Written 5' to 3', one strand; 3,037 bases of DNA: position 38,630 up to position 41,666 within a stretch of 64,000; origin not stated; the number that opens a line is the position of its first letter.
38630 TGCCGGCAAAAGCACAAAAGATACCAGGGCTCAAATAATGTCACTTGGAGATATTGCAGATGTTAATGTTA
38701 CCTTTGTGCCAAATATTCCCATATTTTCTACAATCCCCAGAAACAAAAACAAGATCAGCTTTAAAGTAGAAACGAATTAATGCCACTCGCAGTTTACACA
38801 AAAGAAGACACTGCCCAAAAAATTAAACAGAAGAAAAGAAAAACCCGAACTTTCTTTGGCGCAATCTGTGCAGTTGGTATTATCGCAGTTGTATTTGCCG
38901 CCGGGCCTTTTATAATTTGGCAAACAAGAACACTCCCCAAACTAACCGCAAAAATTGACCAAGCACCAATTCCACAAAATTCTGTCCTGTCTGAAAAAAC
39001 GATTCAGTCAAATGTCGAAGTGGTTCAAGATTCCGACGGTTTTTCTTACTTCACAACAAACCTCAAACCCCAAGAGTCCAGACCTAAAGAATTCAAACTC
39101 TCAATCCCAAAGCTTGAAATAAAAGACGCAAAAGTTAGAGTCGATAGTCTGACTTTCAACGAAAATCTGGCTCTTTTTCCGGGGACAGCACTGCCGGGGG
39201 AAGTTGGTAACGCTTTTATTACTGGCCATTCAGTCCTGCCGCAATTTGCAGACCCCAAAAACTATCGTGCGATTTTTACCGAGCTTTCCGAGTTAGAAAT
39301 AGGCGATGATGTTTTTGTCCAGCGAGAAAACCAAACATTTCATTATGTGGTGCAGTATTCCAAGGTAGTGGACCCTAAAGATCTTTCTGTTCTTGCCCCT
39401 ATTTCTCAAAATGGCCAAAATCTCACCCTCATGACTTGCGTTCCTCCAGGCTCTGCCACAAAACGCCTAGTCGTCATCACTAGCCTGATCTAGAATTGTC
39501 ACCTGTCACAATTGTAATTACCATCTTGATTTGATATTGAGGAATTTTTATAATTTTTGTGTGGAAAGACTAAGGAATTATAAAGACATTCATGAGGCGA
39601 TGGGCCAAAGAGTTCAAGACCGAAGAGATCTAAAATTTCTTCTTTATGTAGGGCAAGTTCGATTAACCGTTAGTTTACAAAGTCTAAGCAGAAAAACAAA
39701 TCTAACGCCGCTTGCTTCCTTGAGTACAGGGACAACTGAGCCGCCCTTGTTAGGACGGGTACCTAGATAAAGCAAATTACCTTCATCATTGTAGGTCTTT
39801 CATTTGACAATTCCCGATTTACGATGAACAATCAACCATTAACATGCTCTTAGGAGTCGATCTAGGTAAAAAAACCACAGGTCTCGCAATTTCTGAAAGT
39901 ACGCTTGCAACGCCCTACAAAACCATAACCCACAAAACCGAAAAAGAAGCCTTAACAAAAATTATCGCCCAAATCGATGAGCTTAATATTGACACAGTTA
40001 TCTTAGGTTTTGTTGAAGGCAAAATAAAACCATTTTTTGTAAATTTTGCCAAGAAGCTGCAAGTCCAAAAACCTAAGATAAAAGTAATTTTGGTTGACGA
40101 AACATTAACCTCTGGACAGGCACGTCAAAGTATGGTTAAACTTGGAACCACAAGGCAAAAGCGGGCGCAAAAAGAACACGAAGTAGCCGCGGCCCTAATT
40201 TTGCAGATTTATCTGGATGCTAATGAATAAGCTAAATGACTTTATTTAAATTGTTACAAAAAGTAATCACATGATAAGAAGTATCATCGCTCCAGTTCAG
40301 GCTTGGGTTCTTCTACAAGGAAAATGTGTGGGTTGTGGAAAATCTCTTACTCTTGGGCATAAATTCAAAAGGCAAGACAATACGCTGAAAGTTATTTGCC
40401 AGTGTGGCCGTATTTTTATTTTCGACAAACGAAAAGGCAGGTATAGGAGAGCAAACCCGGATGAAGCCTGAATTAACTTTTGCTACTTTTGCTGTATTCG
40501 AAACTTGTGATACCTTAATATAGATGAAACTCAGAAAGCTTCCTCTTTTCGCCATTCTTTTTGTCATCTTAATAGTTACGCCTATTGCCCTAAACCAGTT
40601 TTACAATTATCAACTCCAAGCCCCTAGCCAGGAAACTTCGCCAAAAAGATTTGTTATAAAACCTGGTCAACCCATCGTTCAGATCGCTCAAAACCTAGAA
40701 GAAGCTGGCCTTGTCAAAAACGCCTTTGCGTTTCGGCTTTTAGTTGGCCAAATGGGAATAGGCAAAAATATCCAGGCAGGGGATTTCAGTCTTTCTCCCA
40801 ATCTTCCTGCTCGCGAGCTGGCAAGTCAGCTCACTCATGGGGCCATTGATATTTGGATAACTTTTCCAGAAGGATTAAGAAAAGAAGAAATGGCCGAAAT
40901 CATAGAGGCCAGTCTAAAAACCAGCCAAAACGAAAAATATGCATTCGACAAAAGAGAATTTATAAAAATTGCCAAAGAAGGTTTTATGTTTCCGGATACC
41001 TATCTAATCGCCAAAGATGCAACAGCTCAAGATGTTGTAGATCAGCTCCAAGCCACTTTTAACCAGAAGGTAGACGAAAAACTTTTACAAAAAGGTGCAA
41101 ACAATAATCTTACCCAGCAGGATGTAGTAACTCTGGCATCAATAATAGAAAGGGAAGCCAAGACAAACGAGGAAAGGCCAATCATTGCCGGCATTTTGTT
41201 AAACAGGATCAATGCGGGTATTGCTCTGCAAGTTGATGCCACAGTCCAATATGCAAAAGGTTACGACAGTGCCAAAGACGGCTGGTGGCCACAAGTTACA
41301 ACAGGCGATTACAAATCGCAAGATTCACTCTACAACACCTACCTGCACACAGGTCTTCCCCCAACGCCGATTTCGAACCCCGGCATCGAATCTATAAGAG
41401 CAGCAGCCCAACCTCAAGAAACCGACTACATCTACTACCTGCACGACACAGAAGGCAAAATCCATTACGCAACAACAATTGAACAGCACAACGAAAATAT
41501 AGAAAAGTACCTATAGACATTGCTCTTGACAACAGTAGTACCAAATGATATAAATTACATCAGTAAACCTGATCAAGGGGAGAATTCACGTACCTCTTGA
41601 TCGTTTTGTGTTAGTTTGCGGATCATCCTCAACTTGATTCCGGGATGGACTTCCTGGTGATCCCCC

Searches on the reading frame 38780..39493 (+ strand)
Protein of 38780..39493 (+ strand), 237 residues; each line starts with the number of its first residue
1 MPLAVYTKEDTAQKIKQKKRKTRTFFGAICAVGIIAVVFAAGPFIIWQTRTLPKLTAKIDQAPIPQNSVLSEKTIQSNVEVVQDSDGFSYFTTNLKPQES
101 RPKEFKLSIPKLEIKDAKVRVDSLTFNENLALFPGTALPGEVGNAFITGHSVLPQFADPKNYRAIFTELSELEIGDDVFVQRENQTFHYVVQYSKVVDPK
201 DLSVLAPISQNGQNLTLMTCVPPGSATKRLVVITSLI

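Call 77: search_protein_families(library=pfam, proteins=[window:38780-39493:+], max_evalue=0.0001)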
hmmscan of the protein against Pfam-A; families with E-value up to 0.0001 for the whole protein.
window:38780-39493:+ (237 aa): 1 family
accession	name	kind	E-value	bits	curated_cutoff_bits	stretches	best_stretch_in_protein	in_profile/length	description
PF04203.18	Sortase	-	2.9e-22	79.2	26.6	1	108-236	2-124/125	Sortase domain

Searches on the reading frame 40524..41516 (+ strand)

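Call 77: search_protein_families(library=pfam, proteins=[window:40524-41516:+], max_evalue=0.0001)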
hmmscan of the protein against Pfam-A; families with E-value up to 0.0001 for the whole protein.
window:40524-41516:+ (330 aa): 1 family
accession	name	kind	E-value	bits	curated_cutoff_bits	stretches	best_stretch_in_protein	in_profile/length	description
PF02618.21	YceG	-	6.7e-79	265.7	32.4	1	43-328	1-275/275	YceG-like family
